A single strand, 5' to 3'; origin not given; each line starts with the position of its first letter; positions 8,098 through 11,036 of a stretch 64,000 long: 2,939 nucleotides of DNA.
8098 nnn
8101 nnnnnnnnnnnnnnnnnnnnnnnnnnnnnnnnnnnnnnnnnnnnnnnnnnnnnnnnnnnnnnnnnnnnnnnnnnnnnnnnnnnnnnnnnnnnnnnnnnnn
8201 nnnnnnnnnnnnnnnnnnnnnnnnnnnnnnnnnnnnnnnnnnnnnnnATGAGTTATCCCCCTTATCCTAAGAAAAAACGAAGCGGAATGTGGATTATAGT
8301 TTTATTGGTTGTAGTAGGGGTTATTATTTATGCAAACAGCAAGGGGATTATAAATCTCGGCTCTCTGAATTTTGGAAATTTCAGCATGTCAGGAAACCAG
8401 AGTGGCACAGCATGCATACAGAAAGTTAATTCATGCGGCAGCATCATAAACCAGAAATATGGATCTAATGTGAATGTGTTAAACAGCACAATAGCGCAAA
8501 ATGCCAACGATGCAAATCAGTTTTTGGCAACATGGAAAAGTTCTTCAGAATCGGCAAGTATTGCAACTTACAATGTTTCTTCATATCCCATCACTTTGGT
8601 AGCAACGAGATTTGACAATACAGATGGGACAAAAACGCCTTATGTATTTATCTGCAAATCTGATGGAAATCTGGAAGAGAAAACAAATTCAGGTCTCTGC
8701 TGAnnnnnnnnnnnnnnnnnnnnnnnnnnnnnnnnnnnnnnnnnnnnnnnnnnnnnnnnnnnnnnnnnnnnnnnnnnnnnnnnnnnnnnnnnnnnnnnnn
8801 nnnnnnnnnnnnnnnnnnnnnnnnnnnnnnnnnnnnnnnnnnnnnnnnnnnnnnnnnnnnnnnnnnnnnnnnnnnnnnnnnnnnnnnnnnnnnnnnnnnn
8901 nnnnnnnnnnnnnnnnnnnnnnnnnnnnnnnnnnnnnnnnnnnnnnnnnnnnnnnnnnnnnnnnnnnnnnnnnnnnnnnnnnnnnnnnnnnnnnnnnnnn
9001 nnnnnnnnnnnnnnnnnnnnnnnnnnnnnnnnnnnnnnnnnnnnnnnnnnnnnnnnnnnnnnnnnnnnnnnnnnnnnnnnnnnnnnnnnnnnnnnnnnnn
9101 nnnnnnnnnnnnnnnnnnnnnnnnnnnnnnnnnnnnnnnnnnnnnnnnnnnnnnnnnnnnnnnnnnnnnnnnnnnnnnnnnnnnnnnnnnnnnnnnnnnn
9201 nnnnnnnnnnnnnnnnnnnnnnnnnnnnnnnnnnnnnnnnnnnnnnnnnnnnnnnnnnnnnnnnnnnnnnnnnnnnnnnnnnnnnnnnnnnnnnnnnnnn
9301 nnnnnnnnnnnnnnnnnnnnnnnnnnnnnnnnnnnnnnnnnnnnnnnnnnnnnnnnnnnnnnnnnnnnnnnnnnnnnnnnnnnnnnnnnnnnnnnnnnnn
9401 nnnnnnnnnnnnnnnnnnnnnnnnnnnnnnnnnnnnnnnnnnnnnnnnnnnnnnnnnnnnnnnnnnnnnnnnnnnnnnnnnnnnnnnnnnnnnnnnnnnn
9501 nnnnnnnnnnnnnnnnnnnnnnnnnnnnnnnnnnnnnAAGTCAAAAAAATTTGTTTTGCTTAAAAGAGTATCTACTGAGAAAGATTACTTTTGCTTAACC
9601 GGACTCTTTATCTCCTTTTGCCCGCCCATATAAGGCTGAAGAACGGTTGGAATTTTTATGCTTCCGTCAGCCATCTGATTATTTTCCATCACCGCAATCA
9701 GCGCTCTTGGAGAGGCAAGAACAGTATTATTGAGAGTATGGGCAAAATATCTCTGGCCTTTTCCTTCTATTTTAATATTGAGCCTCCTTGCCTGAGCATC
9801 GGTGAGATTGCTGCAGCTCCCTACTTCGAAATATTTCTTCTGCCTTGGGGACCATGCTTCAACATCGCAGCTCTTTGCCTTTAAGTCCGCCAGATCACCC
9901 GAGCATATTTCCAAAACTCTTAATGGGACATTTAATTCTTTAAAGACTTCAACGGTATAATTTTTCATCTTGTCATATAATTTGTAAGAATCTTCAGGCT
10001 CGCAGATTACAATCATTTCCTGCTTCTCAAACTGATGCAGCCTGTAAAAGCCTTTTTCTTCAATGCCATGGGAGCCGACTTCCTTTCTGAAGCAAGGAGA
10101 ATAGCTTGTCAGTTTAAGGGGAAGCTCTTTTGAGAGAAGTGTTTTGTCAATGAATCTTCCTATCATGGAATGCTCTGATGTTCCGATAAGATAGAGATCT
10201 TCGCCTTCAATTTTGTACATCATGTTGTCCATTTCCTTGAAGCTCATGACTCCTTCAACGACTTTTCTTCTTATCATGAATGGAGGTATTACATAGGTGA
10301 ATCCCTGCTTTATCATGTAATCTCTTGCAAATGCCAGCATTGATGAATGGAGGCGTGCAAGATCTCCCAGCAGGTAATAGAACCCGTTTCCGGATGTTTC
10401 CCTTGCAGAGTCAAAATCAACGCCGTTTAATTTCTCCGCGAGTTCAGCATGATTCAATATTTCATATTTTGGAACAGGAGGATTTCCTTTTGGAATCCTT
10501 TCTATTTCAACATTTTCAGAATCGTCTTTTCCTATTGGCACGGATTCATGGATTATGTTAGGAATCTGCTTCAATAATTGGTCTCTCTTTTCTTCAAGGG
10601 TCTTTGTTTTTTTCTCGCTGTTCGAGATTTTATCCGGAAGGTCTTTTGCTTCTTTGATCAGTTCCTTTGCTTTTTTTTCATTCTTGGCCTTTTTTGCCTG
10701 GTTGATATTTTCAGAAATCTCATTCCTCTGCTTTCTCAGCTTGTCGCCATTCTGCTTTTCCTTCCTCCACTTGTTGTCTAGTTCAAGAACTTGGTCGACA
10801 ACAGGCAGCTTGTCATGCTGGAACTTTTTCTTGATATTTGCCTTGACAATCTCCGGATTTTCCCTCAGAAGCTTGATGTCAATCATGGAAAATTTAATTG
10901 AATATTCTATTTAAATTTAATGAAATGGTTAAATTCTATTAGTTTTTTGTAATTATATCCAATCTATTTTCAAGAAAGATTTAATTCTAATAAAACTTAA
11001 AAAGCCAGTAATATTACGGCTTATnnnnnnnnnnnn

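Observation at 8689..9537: Complete bacterial sigma-70 factor encoded between archaeal housekeeping genes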

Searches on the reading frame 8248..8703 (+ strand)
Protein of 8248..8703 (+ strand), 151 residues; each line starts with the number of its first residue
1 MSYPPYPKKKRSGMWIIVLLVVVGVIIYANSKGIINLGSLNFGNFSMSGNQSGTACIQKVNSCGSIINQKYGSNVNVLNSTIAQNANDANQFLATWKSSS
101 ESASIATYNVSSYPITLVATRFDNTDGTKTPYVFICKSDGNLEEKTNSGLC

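Call 3: search_protein_families(library=pfam, proteins=[window:8248-8703:+], max_evalue=0.01)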
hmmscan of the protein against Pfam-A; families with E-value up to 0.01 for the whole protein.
window:8248-8703:+ (151 aa): 0 families

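Call 76: search_protein_families(library=padloc, proteins=[window:8248-8703:+], max_evalue=0.001)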
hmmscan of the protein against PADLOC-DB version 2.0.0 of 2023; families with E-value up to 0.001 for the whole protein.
window:8248-8703:+ (151 aa): 0 families

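Call 77: search_protein_families(library=phrogs, proteins=[window:8248-8703:+], max_evalue=0.001)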
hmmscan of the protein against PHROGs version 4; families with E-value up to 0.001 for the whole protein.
window:8248-8703:+ (151 aa): 0 families
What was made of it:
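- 8248..8703 (+): orf151: convergent single-pass membrane protein that marks the downstream border of the divergence island. No anti-sigma domain. No Pfam, PADLOC or PHROG hit (calls 3, 76, 77).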

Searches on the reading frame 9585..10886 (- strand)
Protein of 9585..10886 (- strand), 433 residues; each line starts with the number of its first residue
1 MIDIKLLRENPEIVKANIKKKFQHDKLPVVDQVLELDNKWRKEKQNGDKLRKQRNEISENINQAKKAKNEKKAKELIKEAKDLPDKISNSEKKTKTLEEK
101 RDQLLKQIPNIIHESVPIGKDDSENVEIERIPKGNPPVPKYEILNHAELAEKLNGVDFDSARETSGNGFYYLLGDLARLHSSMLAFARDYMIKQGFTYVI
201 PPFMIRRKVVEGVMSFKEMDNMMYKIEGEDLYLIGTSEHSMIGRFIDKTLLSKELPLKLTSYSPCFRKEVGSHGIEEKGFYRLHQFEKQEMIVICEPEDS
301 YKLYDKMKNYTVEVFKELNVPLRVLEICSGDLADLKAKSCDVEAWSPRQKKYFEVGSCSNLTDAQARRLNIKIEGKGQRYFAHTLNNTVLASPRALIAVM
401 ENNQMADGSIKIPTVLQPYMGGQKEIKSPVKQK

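Call 3: search_protein_families(library=pfam, proteins=[window:9585-10886:-], max_evalue=0.01)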
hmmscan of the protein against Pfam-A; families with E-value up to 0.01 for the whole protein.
window:9585-10886:- (433 aa): 2 families
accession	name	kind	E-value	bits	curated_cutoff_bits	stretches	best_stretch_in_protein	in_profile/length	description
PF00587.30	tRNA-synt_2b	-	8.9e-32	111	29.3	1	228-403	8-179/179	tRNA synthetase class II core domain (G, H, P, S and T)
PF02403.27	Seryl_tRNA_N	-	5.7e-25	88.1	28.2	1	1-111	1-107/108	Seryl-tRNA synthetase N-terminal domain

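Call 4: search_protein_families(library=ncbifam, proteins=[window:9585-10886:-], max_evalue=0.01)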
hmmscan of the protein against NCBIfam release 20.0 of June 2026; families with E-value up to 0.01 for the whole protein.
window:9585-10886:- (433 aa): 4 families
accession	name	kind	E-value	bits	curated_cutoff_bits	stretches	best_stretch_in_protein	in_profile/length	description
TIGR00414.1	serS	equivalog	1.3e-128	429.6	301.65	1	1-420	1-418/418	serine--tRNA ligase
TIGR00418.1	thrS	equivalog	3.8e-09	36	383.65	1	145-321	172-345/565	threonine--tRNA ligase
NF003211.1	PRK04173.1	equivalog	0.00023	20.1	312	1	252-363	185-295/454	glycine--tRNA ligase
TIGR00415.1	serS_MJ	equivalog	0.0077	14.7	489.55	1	231-320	308-394/518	serine--tRNA ligase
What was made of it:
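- Checked: The gene follows serS (9585..10886, minus strand; TIGR00414 430 bits) (call 4).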
